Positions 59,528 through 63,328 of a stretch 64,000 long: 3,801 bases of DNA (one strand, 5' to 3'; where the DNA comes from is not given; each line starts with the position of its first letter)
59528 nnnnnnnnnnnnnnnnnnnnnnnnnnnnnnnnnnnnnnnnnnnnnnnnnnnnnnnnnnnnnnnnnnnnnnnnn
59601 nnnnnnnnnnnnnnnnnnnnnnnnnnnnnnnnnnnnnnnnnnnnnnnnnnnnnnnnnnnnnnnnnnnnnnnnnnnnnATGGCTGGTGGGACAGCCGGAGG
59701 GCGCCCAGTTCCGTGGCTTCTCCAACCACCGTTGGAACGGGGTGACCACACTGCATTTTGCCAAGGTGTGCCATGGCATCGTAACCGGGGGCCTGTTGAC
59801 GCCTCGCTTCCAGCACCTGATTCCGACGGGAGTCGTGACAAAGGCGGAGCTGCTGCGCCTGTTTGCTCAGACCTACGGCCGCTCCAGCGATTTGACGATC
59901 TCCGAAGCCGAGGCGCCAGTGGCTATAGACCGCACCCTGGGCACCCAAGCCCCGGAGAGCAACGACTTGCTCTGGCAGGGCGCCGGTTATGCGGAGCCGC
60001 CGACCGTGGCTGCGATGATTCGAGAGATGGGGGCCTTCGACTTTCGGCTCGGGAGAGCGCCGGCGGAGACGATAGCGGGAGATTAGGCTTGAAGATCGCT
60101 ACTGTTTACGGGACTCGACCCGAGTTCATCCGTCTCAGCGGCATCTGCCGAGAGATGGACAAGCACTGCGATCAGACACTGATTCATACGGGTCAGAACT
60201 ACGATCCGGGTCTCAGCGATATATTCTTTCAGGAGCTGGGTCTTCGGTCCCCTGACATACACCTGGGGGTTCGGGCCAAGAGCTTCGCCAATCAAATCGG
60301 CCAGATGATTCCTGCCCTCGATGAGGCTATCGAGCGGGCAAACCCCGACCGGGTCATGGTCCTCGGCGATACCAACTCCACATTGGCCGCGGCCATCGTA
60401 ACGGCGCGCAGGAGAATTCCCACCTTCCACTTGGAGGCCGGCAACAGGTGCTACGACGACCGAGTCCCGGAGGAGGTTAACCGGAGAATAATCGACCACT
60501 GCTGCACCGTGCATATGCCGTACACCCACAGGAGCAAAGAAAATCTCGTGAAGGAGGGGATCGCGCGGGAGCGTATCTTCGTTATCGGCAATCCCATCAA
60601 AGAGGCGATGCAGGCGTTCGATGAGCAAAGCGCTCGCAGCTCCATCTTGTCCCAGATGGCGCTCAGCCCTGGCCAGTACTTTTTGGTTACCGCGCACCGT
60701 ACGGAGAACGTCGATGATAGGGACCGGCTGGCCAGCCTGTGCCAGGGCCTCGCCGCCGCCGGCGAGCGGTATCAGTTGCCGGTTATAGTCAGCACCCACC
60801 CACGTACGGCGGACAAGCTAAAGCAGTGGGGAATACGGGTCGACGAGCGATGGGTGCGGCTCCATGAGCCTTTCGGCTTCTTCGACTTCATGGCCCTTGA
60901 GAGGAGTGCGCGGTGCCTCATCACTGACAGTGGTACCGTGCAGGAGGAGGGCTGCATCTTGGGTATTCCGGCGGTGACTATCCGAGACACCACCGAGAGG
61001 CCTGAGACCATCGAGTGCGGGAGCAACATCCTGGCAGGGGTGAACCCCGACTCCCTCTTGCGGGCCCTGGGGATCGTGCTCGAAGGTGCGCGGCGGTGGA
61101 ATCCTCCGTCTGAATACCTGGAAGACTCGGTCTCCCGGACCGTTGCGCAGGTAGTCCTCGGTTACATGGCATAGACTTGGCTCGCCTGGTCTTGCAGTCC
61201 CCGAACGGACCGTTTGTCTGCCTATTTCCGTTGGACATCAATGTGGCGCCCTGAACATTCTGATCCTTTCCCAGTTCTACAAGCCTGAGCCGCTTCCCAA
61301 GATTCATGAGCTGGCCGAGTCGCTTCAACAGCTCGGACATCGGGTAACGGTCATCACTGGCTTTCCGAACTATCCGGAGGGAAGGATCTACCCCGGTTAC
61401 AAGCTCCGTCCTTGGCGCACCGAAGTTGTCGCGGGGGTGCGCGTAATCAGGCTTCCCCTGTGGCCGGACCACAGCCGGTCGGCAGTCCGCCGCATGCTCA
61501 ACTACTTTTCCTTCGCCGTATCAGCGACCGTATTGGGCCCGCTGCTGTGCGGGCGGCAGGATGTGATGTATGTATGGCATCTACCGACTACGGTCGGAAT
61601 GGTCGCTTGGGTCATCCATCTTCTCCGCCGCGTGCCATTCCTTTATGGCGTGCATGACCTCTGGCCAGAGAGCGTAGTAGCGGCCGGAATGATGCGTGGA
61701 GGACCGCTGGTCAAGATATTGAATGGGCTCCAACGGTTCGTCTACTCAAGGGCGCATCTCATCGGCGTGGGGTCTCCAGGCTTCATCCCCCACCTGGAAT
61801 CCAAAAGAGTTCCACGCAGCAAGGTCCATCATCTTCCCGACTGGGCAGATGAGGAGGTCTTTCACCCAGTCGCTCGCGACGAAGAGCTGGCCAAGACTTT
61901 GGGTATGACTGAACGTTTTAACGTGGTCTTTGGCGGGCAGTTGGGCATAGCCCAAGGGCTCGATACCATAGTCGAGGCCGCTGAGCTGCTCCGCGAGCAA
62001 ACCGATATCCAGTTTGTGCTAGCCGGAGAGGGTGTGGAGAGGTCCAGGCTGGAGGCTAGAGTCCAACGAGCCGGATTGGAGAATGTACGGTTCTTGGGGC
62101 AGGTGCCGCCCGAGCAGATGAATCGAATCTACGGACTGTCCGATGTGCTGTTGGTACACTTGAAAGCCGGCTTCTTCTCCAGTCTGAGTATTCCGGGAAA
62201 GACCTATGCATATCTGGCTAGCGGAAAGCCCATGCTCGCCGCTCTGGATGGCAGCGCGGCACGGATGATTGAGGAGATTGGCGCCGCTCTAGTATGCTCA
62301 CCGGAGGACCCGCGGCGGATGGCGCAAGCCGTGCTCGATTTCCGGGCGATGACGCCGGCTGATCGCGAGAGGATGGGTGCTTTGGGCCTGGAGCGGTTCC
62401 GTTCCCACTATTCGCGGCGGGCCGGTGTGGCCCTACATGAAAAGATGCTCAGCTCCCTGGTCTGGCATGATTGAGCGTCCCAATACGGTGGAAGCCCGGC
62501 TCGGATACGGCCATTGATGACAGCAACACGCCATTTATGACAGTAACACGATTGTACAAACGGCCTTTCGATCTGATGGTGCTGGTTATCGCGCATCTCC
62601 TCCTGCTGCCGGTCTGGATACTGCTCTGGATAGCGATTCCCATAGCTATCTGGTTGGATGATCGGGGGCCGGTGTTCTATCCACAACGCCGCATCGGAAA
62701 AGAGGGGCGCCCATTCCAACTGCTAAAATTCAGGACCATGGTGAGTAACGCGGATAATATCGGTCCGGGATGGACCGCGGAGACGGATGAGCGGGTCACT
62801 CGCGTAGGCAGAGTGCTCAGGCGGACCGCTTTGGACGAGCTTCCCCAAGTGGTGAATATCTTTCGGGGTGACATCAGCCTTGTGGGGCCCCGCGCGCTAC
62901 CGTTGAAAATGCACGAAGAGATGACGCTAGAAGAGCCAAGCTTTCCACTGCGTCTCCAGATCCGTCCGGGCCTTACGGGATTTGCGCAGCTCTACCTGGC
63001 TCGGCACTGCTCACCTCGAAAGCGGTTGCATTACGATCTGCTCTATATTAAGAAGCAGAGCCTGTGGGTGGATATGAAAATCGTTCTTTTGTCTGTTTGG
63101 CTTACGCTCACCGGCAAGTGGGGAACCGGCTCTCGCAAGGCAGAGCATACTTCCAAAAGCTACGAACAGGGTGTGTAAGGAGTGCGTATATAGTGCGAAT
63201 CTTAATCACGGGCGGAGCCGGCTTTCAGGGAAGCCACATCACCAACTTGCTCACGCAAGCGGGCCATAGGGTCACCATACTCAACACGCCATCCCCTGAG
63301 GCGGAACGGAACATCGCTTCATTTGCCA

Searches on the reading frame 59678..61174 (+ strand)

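Call 25: search_protein_families(library=pfam, max_evalue=0.0001, proteins=[window:59678-61174:+])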
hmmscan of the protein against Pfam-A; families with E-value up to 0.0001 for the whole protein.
window:59678-61174:+ (498 aa): 2 families
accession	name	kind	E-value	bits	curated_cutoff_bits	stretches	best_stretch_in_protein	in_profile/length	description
PF02350.25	Epimerase_2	-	2.9e-95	319.5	30.6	1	161-492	6-345/347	UDP-N-acetylglucosamine 2-epimerase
PF13579.12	Glyco_trans_4_4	-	1.2e-05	26.1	29.7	0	155-305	9-157/158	Glycosyl transferase 4-like domain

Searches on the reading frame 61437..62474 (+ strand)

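Call 27: search_protein_families(library=pfam, max_evalue=0.0001, proteins=[window:61437-62474:+])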
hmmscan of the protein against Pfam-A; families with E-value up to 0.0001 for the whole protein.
window:61437-62474:+ (345 aa): 4 families
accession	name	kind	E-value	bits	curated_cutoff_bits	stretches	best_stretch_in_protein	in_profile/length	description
PF13692.12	Glyco_trans_1_4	-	5.7e-17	62.7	27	1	162-301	3-138/142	Glycosyl transferases group 1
PF00534.26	Glycos_transf_1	-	1.3e-15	57.8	26.4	1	153-313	8-165/172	Glycosyl transferases group 1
PF13524.12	Glyco_trans_1_2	-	2.1e-07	31.5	25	1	184-326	8-134/144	Glycosyl transferase-like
PF13579.12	Glyco_trans_4_4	-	2.2e-07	31.8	29.7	1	2-136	41-158/158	Glycosyl transferase 4-like domain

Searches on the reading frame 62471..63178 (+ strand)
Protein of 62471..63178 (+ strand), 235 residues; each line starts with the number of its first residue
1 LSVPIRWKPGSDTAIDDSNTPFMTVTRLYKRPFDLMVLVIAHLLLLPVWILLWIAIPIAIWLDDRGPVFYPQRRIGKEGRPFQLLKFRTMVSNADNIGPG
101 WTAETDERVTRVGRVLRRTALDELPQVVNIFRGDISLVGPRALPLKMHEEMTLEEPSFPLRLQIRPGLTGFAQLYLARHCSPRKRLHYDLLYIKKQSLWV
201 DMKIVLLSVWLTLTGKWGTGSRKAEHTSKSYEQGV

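Call 27: search_protein_families(library=pfam, max_evalue=0.0001, proteins=[window:62471-63178:+])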
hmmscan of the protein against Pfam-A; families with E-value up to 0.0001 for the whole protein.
window:62471-63178:+ (235 aa): 1 family
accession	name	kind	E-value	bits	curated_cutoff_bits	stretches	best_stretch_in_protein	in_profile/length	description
PF02397.22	Bac_transf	-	3.6e-56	190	27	1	30-213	1-178/179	Bacterial sugar transferase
